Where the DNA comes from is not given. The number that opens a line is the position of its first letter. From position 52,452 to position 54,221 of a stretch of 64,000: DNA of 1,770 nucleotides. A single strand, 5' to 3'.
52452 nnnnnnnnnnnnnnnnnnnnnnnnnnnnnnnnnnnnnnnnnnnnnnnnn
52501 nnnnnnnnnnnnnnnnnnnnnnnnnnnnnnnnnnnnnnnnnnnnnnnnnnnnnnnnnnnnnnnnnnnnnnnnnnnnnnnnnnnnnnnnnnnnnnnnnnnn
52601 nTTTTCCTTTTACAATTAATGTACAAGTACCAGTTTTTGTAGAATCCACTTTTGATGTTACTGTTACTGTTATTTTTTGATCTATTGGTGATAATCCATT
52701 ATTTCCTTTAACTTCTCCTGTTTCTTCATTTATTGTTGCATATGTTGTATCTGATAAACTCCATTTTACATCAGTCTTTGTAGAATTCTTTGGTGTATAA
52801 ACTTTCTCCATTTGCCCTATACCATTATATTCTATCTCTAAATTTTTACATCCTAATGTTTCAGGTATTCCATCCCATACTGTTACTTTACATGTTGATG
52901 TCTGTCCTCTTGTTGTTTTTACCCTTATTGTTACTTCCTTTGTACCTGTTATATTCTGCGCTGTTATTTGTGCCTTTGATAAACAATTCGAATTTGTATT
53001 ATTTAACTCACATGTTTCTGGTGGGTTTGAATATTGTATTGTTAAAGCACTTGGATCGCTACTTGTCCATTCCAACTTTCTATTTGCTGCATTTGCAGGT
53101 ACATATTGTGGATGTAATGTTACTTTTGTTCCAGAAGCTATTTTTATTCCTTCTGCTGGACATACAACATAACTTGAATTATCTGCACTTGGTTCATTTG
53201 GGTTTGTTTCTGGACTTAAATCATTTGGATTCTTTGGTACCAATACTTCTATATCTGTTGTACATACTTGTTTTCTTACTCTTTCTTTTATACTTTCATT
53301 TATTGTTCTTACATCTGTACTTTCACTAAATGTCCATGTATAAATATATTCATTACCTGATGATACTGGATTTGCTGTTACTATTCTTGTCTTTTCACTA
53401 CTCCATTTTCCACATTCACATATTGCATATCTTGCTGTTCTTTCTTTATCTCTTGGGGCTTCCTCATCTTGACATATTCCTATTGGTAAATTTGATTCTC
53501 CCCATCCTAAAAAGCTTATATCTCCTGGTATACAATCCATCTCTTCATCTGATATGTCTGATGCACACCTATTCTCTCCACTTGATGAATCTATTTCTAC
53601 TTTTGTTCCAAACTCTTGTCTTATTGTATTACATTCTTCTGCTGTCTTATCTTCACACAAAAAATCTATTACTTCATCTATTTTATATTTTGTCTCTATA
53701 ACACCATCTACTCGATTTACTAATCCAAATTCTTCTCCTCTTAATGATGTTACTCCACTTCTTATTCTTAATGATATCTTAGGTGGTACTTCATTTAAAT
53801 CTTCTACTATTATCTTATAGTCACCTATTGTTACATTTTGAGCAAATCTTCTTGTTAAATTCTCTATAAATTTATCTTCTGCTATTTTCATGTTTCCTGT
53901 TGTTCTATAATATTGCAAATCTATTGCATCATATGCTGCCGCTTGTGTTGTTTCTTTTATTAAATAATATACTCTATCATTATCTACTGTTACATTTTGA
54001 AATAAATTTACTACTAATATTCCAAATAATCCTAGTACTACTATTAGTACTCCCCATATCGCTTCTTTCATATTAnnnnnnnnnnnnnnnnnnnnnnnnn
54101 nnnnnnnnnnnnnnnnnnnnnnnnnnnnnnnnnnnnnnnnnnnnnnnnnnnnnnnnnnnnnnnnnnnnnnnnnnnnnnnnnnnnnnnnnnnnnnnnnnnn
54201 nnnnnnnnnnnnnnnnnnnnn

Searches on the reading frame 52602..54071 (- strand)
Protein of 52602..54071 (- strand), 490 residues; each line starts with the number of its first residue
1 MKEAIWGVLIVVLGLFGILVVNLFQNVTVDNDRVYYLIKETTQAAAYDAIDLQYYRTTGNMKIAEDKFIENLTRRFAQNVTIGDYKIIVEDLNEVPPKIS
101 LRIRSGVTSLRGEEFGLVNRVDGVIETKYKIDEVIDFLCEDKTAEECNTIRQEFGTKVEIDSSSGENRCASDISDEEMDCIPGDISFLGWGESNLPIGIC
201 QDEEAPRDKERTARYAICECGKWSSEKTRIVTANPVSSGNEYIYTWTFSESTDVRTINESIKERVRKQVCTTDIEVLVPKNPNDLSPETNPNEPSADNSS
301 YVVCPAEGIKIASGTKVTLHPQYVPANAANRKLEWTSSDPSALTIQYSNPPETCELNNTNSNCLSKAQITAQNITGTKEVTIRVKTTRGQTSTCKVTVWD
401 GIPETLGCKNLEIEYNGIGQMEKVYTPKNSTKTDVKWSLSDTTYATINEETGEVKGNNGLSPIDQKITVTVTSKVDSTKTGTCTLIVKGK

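Call 49: predict_structure(alignment_id=A3)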
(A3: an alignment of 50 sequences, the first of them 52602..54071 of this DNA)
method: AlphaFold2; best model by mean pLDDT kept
length: 490 residues; sequences in the alignment: 50
mean_pLDDT: 77.5   pTM: 0.50
mean pLDDT of the five models: 77.5, 77.1, 75.9, 75.8, 74.2
residues with pLDDT >= 90: 68; 70-90: 303; 50-70: 94; < 50: 25
segments of 3 or more residues with pLDDT < 50: 113-115, 155-161, 164-174
pLDDT, mean of each block of 10 residues (from residue 1): 78 82 69 73 76 61 74 76 64 58 57 53 55 63 70 50 42 51 81 78 81 84 82 86 88 82 85 90 82 83 91 91 86 91 91 78 88 89 90 93 88 88 86 87 85 82 77 79 85
secondary structure, 60 per line:
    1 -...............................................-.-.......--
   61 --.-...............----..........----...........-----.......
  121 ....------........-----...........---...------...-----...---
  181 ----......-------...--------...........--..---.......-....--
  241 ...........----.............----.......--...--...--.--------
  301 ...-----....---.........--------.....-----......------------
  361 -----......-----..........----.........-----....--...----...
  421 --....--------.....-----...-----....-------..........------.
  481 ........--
elements in order: H2-48 H52-58 H65-79 E84-93 E98-108 E114-124 H131-138 H144-154 E158-160 E167-169 E185-190 E198-200 E209-219 E227-233 E235-238 E241-251 E256-268 E273-279 E301-303 E309-312 E316-324 E333-337 E343-348 E366-371 E377-386 E391-399 E405-408 E411-413 E418-420 E423-426 E435-439 E445-447 E453-456 E464-473 E480-488

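Call 57: find_related_loci(query=A3, collection=genome_contigs, flank=6000)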
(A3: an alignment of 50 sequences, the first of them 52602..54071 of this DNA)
Query A3 (490 aa) in genome_contigs; peptide patterns used: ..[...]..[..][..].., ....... (x = any residue, [..] = any of these).
83 stretches matched a pattern; 21 encode a relative of the query (tblastn E <= 1e-3); 21 distinct loci.
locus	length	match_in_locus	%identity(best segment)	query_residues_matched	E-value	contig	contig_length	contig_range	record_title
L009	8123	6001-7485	62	1-490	0e+0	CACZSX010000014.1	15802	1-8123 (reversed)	MAG: uncultured Erysipelotrichaceae bacterium isolate RUG12915 genome assembly, contig: RUG12915_asm_14, whole genome sh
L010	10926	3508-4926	50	1-490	2e-157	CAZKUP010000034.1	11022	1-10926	MAG TPA_asm: uncultured Clostridium sp. isolate SRP313737_co1_172 genome assembly, contig: NODE_9041_length_11022_cov_63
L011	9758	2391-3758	47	1-487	2e-125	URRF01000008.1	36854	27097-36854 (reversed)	uncultured Mollicutes bacterium isolate UMGS1266 genome assembly, contig: NODE_186_length_36854_cov_11.013832, whole gen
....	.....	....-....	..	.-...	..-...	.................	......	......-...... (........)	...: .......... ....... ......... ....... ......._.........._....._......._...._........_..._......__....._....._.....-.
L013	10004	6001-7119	34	1-399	2e-65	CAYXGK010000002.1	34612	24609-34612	MAG TPA_asm: uncultured Muribaculaceae bacterium isolate SRP294416_co3_210 genome assembly, contig: NODE_1450_length_346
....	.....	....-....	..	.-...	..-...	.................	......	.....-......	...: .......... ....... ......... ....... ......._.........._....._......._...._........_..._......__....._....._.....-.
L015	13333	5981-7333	34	1-490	2e-64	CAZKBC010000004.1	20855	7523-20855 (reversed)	MAG TPA_asm: uncultured Muribaculaceae bacterium isolate SRP294416_co3_734 genome assembly, contig: NODE_3871_length_208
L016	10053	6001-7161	29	1-398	2e-49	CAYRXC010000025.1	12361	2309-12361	MAG TPA_asm: uncultured Muribaculaceae bacterium isolate SRP192927_co6_76 genome assembly, contig: NODE_12689_length_123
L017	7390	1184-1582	44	1-129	1e-30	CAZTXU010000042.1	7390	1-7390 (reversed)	MAG TPA_asm: uncultured Muribaculaceae bacterium isolate binchicken_co370_82 genome assembly, contig: NODE_8732_length_7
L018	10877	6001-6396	43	1-129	3e-30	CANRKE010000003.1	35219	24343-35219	MAG: uncultured Bacilli bacterium isolate Lapin-024__bin21 genome assembly, contig: Lapin-024__NODE_1533_length_35219_co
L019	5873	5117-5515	46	1-129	4e-30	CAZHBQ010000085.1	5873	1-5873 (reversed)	MAG TPA_asm: uncultured Methanobacteriaceae archaeon isolate SRP222994_co1_512 genome assembly, contig: NODE_26956_lengt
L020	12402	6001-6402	40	1-130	2e-28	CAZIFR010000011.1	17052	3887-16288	MAG TPA_asm: uncultured Muribaculaceae bacterium isolate SRP294416_co3_757 genome assembly, contig: NODE_5569_length_170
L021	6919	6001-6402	40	1-129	1e-23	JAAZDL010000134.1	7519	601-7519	MAG: Mycoplasmatota bacterium isolate AS09scLD_156 285444_AS09, whole genome shotgun sequence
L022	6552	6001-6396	42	1-127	1e-23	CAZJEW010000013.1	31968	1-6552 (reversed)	MAG TPA_asm: uncultured Clostridium sp. isolate SRP192927_co1_617 genome assembly, contig: NODE_2345_length_31968_cov_29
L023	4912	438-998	36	1-184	3e-23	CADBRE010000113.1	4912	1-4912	MAG: uncultured Erysipelotrichaceae bacterium isolate RUG14222 genome assembly, contig: RUG14222_asm_113, whole genome s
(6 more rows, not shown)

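Call 67: search_protein_families(library=pfam, proteins=[L018:54-995:+, L018:995-1510:+, L018:2043-2768:+, L018:2749-5889:+, L018:5992-6417:+, L018:6502-7425:+, L018:7352-9046:+, L018:9059-9961:+, L018:9961-10749:+], max_evalue=0.01)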
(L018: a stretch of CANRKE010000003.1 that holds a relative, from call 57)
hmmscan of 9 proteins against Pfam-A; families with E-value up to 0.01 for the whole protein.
L018:54-995:+ (313 aa): 1 family
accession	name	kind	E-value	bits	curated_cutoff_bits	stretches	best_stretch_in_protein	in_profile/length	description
PF13304.12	AAA_21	-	8.8e-12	46.1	27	1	30-246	60-298/304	AAA domain, putative AbiEii toxin, Type IV TA system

L018:995-1510:+ (171 aa): 0 families

L018:2043-2768:+ (241 aa): 1 family
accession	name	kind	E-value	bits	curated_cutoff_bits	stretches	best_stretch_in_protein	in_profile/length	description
PF15102.11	TMEM154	-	0.00046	20.5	30.3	1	190-234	47-90/153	TMEM154 protein family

L018:2749-5889:+ (1046 aa): 0 families

L018:5992-6417:+ (141 aa): 1 family
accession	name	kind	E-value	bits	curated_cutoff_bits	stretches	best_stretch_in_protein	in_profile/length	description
PF17424.7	DUF5411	-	4.2e-48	163.1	30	1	4-134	1-133/134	Family of unknown function (DUF5411)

L018:6502-7425:+ (307 aa): 1 family
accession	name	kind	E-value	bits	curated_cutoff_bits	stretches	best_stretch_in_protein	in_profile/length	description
PF16976.10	RcpC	-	0.00061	20.1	28.8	1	134-207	5-84/114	Flp pilus assembly protein RcpC/CpaB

L018:7352-9046:+ (564 aa): 4 families
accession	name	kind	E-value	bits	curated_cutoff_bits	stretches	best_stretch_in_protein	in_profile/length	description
PF00437.27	T2SSE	-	3.8e-26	92.1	24.9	1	142-319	104-278/370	Type II/IV secretion system protein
PF20720.3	nSTAND3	-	0.0025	18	27.2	1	166-220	1-56/155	Novel STAND NTPase 3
PF00270.35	DEAD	-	0.0033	17.6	26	0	175-221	7-57/167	DEAD/DEAH box helicase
PF07728.20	AAA_5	-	0.0052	17.2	22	0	184-266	1-78/139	AAA domain (dynein-related subfamily)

L018:9059-9961:+ (300 aa): 1 family
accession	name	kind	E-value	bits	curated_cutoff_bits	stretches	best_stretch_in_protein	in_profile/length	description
PF13239.11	2TM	-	0.008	16.7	24.8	1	232-286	10-63/79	2TM domain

L018:9961-10749:+ (262 aa): 0 families
